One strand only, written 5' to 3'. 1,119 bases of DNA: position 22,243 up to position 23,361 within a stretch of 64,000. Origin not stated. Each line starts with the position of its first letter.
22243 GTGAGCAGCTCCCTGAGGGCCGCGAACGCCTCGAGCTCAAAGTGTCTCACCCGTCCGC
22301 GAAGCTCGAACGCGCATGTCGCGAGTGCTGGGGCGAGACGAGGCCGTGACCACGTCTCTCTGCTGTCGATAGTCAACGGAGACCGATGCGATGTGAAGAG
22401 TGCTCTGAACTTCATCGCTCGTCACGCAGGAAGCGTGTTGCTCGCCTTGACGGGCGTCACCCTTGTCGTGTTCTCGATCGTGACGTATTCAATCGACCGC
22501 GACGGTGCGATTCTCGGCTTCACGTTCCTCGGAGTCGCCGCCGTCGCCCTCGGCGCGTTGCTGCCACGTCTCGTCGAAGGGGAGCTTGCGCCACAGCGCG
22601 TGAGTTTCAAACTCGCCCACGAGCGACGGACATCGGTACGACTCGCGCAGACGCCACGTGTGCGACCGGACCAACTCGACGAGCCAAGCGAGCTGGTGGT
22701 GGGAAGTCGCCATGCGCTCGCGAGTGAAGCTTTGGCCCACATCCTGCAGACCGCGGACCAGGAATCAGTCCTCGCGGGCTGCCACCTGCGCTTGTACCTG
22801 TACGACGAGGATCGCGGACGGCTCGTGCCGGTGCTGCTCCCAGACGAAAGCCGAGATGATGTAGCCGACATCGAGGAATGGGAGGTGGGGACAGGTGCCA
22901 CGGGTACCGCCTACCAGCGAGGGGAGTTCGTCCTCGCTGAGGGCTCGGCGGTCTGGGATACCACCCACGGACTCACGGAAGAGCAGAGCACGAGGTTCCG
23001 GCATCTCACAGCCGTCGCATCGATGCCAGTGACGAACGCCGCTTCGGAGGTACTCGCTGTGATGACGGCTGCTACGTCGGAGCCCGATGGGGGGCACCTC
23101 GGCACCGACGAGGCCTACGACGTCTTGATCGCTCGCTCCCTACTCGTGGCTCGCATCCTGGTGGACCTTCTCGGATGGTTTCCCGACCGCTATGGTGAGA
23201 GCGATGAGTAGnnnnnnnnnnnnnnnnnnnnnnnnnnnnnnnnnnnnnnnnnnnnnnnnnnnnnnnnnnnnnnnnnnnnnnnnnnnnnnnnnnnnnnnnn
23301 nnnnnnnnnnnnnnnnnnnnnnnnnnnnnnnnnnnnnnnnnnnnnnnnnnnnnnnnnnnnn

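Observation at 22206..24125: Low-GC islet: a 2TM-GAF gene lies between an HTH-protein gene and a remnant of that gene's paralogue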

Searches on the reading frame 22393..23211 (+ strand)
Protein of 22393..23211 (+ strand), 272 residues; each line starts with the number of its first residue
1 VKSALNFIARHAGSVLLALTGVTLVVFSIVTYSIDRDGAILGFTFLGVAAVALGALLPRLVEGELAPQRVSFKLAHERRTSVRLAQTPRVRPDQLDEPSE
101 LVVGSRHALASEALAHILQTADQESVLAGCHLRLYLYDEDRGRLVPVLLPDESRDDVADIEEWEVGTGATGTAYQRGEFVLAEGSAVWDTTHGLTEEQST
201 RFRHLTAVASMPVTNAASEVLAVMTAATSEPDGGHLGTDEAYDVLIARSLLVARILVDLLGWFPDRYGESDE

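Call 4: search_protein_families(library=pfam, proteins=[window:22393-23211:+], max_evalue=1)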
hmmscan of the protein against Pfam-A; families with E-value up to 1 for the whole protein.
window:22393-23211:+ (272 aa): 0 families

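Call 5: search_protein_families(library=padloc, proteins=[window:22393-23211:+], max_evalue=1)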
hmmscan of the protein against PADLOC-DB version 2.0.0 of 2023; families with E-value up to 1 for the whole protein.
window:22393-23211:+ (272 aa): 0 families

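Call 6: search_protein_families(library=ncbifam, proteins=[window:22393-23211:+], max_evalue=1)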
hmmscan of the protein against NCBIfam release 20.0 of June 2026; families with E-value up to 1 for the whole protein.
window:22393-23211:+ (272 aa): 0 families

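Call 7: find_homologous_proteins(query=window:22393-23208:+, max_evalue=0.001)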
Query window:22393-23208:+ (272 aa): 16 proteins with E <= 0.001 among 8000 candidates.
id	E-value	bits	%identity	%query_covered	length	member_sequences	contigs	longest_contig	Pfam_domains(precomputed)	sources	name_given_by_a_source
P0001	9.1e-102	358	97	63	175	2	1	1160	-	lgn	-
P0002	8.5e-90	319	58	97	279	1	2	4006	-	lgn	-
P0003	1.3e-89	318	58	98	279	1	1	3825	-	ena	-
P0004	4.2e-79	284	54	98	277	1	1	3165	-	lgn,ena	-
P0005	8.3e-75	270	51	98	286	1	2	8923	-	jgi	jgi:hypothetical protein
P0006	1.8e-71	259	50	98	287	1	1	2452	PF13185.13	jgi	jgi:hypothetical protein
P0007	3.4e-70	255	52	93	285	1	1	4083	-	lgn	-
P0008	6.8e-69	250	52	89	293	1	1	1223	-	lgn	-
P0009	7.8e-65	237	50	89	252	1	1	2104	-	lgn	-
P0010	2.2e-56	209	45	92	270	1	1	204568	-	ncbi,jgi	jgi:hypothetical protein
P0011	9.5e-55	204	44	95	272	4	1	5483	-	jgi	jgi:hypothetical protein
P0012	3.3e-49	186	45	94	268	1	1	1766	-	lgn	-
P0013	5.9e-48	182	45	96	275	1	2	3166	PF13185.13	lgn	-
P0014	3.0e-41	160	40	96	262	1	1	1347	PF13185.13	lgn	-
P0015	3.3e-40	156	42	97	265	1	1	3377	-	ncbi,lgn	-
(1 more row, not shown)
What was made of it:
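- On GAF domain (Pfam clan GAF; PF13185 GAF_2): Three homologues carry precomputed PF13185 (call 7).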

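Call 12: find_encoding_contigs(protein=P0010, flank=6000, max_places=3)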
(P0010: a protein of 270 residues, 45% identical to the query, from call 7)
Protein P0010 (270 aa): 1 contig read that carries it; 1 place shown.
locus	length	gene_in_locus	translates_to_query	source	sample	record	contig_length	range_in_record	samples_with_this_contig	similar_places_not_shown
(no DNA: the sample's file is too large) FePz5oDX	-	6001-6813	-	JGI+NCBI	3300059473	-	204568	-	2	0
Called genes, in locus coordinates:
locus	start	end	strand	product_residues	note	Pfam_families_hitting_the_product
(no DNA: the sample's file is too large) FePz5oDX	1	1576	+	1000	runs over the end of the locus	PF04313:HSDR_N, PF00270:DEAD, PF04851:ResIII, PF18766:SWI2_SNF2, PF22679:T1R_D3-like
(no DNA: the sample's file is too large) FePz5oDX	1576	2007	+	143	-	-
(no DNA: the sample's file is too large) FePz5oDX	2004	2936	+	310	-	PF04471:Mrr_cat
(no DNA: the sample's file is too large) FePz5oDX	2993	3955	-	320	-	PF14088:DUF4268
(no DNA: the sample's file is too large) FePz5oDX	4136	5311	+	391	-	-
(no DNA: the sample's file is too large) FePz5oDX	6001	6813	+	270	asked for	-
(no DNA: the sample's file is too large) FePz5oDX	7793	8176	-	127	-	-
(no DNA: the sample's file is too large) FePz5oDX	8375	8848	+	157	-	PF01475:FUR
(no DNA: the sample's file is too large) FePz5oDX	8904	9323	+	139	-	PF00210:Ferritin (faint), PF02915:Rubrerythrin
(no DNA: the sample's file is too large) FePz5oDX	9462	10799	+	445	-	PF13183:Fer4_8 (faint), PF13534:Fer4_17 (faint), PF12800:Fer4_4 (faint), PF13237:Fer4_10 (weak), PF14697:Fer4_21 (faint), PF02754:CCG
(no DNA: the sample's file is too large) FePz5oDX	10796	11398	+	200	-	PF12007:DUF3501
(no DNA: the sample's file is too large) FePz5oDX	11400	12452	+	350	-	PF02885:Glycos_trans_3N, PF00591:Glycos_transf_3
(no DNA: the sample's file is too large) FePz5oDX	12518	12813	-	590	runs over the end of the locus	PF00929:RNase_T, PF01541:GIY-YIG (weak), PF27096:UvrC_M, PF02151:UVR (faint)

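Call 13: find_encoding_contigs(protein=P0005, flank=6000, max_places=3)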
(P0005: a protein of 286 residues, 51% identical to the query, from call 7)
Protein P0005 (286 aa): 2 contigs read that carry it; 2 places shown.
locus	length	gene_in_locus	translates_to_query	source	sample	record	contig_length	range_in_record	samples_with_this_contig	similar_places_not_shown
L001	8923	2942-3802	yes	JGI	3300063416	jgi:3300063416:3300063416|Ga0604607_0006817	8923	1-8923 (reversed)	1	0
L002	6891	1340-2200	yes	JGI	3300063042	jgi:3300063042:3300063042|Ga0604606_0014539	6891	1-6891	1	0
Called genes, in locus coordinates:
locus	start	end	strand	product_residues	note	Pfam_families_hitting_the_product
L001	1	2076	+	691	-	?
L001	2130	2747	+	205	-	PF13400:Tad (weak), PF02557:VanY (weak)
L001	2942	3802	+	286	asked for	-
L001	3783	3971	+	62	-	-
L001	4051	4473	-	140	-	-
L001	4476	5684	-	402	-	PF14657:Arm-DNA-bind_4 (weak), PF14659:Phage_int_SAM_3, PF00589:Phage_integrase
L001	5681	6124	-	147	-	-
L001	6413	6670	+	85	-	-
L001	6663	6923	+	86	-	-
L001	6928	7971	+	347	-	PF13481:AAA_25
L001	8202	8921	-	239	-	?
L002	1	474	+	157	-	?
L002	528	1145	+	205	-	PF13400:Tad (weak), PF02557:VanY (weak)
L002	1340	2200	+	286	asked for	-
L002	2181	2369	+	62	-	-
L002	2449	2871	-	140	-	-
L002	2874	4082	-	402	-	PF14657:Arm-DNA-bind_4 (weak), PF14659:Phage_int_SAM_3, PF00589:Phage_integrase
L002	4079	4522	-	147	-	-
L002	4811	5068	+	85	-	-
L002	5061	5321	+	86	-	-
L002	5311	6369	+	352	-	PF13481:AAA_25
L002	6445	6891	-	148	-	?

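Call 15: find_encoding_contigs(protein=P0011, flank=6000, max_places=3)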
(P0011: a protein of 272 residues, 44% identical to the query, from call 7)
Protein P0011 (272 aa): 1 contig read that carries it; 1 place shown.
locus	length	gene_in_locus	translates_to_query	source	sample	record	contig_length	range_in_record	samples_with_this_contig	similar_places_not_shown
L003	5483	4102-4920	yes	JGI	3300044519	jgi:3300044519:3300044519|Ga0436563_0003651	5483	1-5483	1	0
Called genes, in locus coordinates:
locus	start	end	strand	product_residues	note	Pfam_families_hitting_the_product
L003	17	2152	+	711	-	PF28555:Helicase_dom, PF00271:Helicase_C (weak)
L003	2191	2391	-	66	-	-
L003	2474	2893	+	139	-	-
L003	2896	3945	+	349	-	PF06737:Transglycosylas, PF02557:VanY (faint)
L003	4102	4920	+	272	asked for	-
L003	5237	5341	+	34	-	-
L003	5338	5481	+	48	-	?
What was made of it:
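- Cell-wall hydrolase genes (VanY, transglycosylase) lie just upstream in L001 and L003 (calls 13, 15).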

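Call 16: find_encoding_contigs(protein=P0002, flank=6000, max_places=3)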
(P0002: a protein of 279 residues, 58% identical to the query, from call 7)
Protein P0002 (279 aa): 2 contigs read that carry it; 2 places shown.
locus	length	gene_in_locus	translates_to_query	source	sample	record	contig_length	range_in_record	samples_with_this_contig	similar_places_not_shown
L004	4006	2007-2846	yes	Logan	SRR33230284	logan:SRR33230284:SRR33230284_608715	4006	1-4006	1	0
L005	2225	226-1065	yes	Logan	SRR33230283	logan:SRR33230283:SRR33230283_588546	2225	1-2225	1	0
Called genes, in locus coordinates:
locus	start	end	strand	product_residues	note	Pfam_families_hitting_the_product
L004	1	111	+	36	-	?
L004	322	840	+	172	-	-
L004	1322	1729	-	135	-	-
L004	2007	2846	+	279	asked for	-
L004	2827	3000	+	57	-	-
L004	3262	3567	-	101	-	PF05016:ParE_toxin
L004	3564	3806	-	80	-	PF09720:Unstab_antitox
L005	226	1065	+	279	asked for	-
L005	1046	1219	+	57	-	-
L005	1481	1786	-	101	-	PF05016:ParE_toxin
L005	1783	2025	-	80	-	PF09720:Unstab_antitox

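Call 17: predict_structure(alignment_id=A1)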
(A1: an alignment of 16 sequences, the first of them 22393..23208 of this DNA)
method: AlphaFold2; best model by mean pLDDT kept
length: 272 residues; sequences in the alignment: 16
mean_pLDDT: 82.9   pTM: 0.68
mean pLDDT of the five models: 82.9, 82.6, 81.6, 80.1, 79.1
residues with pLDDT >= 90: 115; 70-90: 105; 50-70: 46; < 50: 6
segments of 3 or more residues with pLDDT < 50: 1-3, 270-272
pLDDT, mean of each block of 10 residues (from residue 1): 54 84 93 90 90 76 66 57 63 79 84 89 85 91 88 71 92 96 91 86 94 92 95 92 96 91 64 37
secondary structure, 60 per line:
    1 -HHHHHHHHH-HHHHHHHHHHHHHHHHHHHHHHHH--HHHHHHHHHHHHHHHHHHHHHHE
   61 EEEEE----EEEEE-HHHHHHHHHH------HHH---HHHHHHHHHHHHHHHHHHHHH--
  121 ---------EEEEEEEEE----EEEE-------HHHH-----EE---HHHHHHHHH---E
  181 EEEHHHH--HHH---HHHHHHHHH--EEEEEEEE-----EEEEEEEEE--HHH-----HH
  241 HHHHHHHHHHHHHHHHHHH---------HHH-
elements in order: H2-10 H12-35 H38-59 E60-65 E70-74 H76-85 H98-118 E130-138 E143-146 H154-157 H168-176 E180-183 H184-187 H196-204 E207-214 E220-228 H239-259
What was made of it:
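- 22393..23211 (+): 2TM-GAF gene, 272 aa. TM1 is ~22426-22494 and TM2 is ~22504-22569. The GAF domain is ~22684-23169 and is predicted to be cytoplasmic and acidic (soluble part net charge -19). AF2 model pLDDT 82.9 (call 17).
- On GAF domain (Pfam clan GAF; PF13185 GAF_2): The AF2 model has pLDDT 82.9 (call 17).
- On Type II toxin-antitoxin pair of the toxFtsL:PanA kind: The window protein has no long helix between TM2 and the GAF domain (call 17).
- Closest known: toxFtsL. Different: The window protein has a two-helix hairpin and no long FtsL-like helix (call 17).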

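Call 23: fold_search(model_id=the predicted structure, library=pdb)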
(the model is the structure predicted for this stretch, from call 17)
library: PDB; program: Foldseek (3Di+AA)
matches with E <= 10: 786; with E <= 0.001: 91
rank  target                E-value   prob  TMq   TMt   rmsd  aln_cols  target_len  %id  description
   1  3lfv_A                1.4e-06  1.00  0.44  0.32   9.3       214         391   17  crystal structure of unliganded PDE5A GAF domain (released 2010-09-22)
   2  4mcw_A                1.8e-06  1.00  0.41  0.32   5.7       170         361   14  Crystal structure of a HD-GYP domain (a cyclic-di-GMP phosphodiesterase) containing a tri-nuclear metal centre (released 2014-02-19)
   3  3ci6_B                5.0e-06  1.00  0.41  0.63  10.1       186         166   14  Crystal structure of the GAF domain from Acinetobacter phosphoenolpyruvate-protein phosphotransferase (released 2008-05-13)
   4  3lfv_B                5.3e-06  1.00  0.43  0.33   8.8       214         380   21  crystal structure of unliganded PDE5A GAF domain (released 2010-09-22)
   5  4mcw_B                6.3e-06  1.00  0.43  0.33   9.6       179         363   15  Crystal structure of a HD-GYP domain (a cyclic-di-GMP phosphodiesterase) containing a tri-nuclear metal centre (released 2014-02-19)
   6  3ci6_A                7.0e-06  1.00  0.36  0.59   7.7       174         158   14  Crystal structure of the GAF domain from Acinetobacter phosphoenolpyruvate-protein phosphotransferase (released 2008-05-13)
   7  1mc0                  1.2e-05  1.00  0.40  0.33  12.9       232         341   16  Regulatory Segment of Mouse 3',5'-Cyclic Nucleotide Phosphodiesterase 2A, Containing the GAF A and GAF B Domains (released 2002-10-02)
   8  3mf0_B                1.4e-05  1.00  0.43  0.33   8.8       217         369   22  Crystal structure of PDE5A GAF domain (89-518) (released 2010-09-22)
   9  3mf0_A                1.5e-05  1.00  0.44  0.33   8.8       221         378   16  Crystal structure of PDE5A GAF domain (89-518) (released 2010-09-22)
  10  5w10_A                2.8e-05  1.00  0.36  0.54  11.9       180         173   14  Lcd1 GAF domain in complex with cAMP ligand (released 2017-06-28)
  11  4mmn_B                3.0e-05  1.00  0.42  0.77   3.7       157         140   15  Structural and biochemical analysis of type II free methionine-R-sulfoxide reductase from Thermoplasma acidophilum (released 2014-08-06)
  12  8ufi_B                3.0e-05  1.00  0.35  0.13  18.8       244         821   15  Cryo-EM structure of bovine phosphodiesterase 6 (released 2024-01-17)
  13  6oap_A                3.1e-05  1.00  0.38  0.34  18.3       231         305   16  Crystal structure of a dual sensor histidine kinase in the green-light absorbing Pg state (released 2019-09-18)
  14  5w10_B                3.3e-05  1.00  0.37  0.55  11.8       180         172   15  Lcd1 GAF domain in complex with cAMP ligand (released 2017-06-28)
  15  9cxg_A                3.3e-05  1.00  0.38  0.15   6.6       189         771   16  Structure of PDE6C in complex with inhibitory cone p gamma in the presence of cGMP (released 2024-12-18)
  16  1ykd_A                3.3e-05  1.00  0.35  0.26  10.0       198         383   15  Crystal Structure of the Tandem GAF Domains from a Cyanobacterial Adenylyl Cyclase: Novel Modes of Ligand-Binding and  (released 2005-02-22)
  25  1ykd_B                5.2e-05  1.00  0.34  0.26  14.1       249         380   13  Crystal Structure of the Tandem GAF Domains from a Cyanobacterial Adenylyl Cyclase: Novel Modes of Ligand-Binding and  (released 2005-02-22)
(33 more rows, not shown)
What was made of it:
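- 22393..23211 (+): Foldseek PDB GAF hits (call 23).
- On GAF domain (Pfam clan GAF; PF13185 GAF_2): The top 50 Foldseek PDB hits include the GAF domains of PDE5A, PtsP, fRMsr and CyaB2, with TMt up to 0.77 (call 23).
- Checked: The AF2 model (pLDDT 82.9) has GAF domains among all of its top Foldseek PDB hits (E 1e-6 to 1e-4, call 23).
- Foldseek PDB hits confirm the GAF fold (call 23).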

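Call 26: find_related_loci(query=A3, collection=genome_contigs, flank=8000)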
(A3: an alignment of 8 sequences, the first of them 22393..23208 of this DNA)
Query A3 (272 aa) in genome_contigs; peptide patterns used: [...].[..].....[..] (x = any residue, [..] = any of these).
23 stretches matched a pattern; 2 encode a relative of the query (tblastn E <= 1e-3); 2 distinct loci.
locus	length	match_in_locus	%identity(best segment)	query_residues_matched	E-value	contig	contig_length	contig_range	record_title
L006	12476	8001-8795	50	6-267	4e-73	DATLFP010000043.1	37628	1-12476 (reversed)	MAG TPA_asm: Acidimicrobiales bacterium isolate SMAG_U13591 k141_109771, whole genome shotgun sequence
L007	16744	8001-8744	43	12-267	4e-45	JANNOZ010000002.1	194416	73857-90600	MAG: Actinomycetes bacterium isolate SOY_34_metabat_262 SOY_34_k141_205836, whole genome shotgun sequence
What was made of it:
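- Tried and rejected: It found only two species genomes (call 26).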

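Call 27: find_related_loci(query=A3, collection=metagenome_contigs, flank=8000)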
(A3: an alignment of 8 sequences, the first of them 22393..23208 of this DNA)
Query A3 (272 aa) in metagenome_contigs; peptide patterns used: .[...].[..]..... (x = any residue, [..] = any of these).
44 stretches matched a pattern; 19 encode a relative of the query (tblastn E <= 1e-3); 19 distinct loci.
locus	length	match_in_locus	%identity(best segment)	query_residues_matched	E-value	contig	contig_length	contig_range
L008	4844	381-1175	50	6-267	1e-72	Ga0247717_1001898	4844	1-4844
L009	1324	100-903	46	2-267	1e-74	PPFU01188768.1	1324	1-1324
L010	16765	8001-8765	38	11-265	5e-41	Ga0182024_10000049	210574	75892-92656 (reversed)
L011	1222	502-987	45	95-262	1e-37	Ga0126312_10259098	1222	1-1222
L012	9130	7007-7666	32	46-266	6e-27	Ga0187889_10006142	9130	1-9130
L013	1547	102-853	38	6-267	1e-34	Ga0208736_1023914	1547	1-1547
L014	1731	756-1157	40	127-265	6e-21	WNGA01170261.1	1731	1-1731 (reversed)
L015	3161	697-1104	40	127-265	2e-19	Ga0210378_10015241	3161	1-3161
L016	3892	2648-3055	40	127-265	3e-19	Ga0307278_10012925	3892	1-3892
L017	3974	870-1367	37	125-268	7e-18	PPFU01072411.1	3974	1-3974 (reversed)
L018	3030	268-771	33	92-265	1e-15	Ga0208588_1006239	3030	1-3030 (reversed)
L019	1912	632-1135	33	92-265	8e-16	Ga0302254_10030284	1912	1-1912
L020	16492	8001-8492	36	98-265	2e-15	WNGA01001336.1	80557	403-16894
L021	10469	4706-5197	35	98-265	5e-15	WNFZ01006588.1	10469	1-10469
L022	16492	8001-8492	33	98-265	2e-14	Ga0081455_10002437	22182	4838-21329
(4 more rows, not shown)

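Call 28: find_related_loci(query=A3, collection=viral_contigs, flank=8000)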
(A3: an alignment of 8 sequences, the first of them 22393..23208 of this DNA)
Query A3 (272 aa) in viral_contigs; peptide patterns used: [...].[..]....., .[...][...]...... (x = any residue, [..] = any of these).
76 stretches matched a pattern, but none encodes a relative of the query by tblastn (E <= 1e-3).

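Call 41: search_protein_families(library=padloc, proteins=[L006:8807-8980:+, L020:7452-8501:+], max_evalue=0.1)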
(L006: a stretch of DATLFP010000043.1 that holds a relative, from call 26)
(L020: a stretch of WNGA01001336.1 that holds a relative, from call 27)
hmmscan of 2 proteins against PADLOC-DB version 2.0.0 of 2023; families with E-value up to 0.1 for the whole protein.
L006:8807-8980:+ (57 aa): 0 families

L020:7452-8501:+ (349 aa): 0 families

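Call 46: search_protein_families(library=pfam, proteins=[L004:2827-3000:+, L006:8807-8980:+, L020:8563-8733:+, L016:3111-3266:+, L020:7512-8501:+, L016:2018-3064:+, L012:6872-7669:+, L001:4051-4473:-, L007:6671-7777:+], max_evalue=1)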
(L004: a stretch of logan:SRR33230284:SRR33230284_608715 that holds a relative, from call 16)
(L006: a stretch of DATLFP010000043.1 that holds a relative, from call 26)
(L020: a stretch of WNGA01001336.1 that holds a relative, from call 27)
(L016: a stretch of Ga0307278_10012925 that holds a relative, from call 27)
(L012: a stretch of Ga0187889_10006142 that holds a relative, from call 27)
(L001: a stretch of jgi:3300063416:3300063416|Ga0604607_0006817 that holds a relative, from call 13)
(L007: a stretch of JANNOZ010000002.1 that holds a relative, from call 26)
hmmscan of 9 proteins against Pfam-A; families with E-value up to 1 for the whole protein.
L004:2827-3000:+ (57 aa): 2 families
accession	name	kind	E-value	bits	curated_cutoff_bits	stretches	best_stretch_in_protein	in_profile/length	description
PF22001.1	MP31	-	0.17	12.5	27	1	22-34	9-21/31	PTEN upstream open reading frame MP31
PF04284.18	DUF441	-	0.23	11.9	26.5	1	1-51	57-107/139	Protein of unknown function (DUF441)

L006:8807-8980:+ (57 aa): 0 families

L020:8563-8733:+ (56 aa): 0 families

L016:3111-3266:+ (51 aa): 0 families

L020:7512-8501:+ (329 aa): 4 families
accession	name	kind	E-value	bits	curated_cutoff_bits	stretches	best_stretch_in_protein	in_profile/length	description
PF13185.12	GAF_2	-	2.2e-06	28.4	28.6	1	198-318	25-135/136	GAF domain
PF04977.20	DivIC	-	0.25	11.6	28.9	1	88-138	13-63/80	Septum formation initiator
PF04863.19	EGF_alliinase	-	0.3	11.9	25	1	35-61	13-37/55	Alliinase EGF-like domain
PF24380.1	DUF7536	-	0.49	11.1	27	1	259-316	16-71/91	Family of unknown function (DUF7536)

L016:2018-3064:+ (348 aa): 2 families
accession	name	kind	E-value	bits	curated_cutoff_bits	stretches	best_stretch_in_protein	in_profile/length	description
PF13185.12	GAF_2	-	1.6e-06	28.8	28.6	1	218-336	25-134/136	GAF domain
PF14915.12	CCDC144C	-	0.41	9.6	35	1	105-139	190-224/534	CCDC144C protein coiled-coil region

L012:6872-7669:+ (265 aa): 2 families
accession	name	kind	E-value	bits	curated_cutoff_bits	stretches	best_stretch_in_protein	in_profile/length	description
PF13185.12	GAF_2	-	0.0042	17.7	28.6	1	137-232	24-115/136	GAF domain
PF11271.13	PorA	-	0.053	13.3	29.5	1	42-97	4-56/297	Porin PorA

L001:4051-4473:- (140 aa): 2 families
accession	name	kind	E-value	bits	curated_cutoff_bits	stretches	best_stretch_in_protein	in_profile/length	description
PF11139.14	SfLAP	-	0.013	15.4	35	1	38-137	37-138/213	Sap, sulfolipid-1-addressing protein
PF03707.21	MHYT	-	0.31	11.5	21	1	116-139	24-47/59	Bacterial signalling protein N terminal repeat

L007:6671-7777:+ (368 aa): 0 families
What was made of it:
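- On GAF domain (Pfam clan GAF; PF13185 GAF_2): Distant members score 28.4-28.8 bits on GAF_2, whose cut-off is 28.6 (call 46).
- Closest known: toxFtsL. Same: That linker gives a weak DivIC/FtsL-type Pfam hit (E 0.25, call 46).
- Checked: Distant family members score 28.4-28.8 bits on Pfam GAF_2, whose cut-off is 28.6 (call 46).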

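Call 47: search_dna_similar(query=window:22393-23208:+, collection=plasmids, mode=protein, max_evalue=0.001)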
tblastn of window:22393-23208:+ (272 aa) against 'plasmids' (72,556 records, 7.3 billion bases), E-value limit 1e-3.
No match.
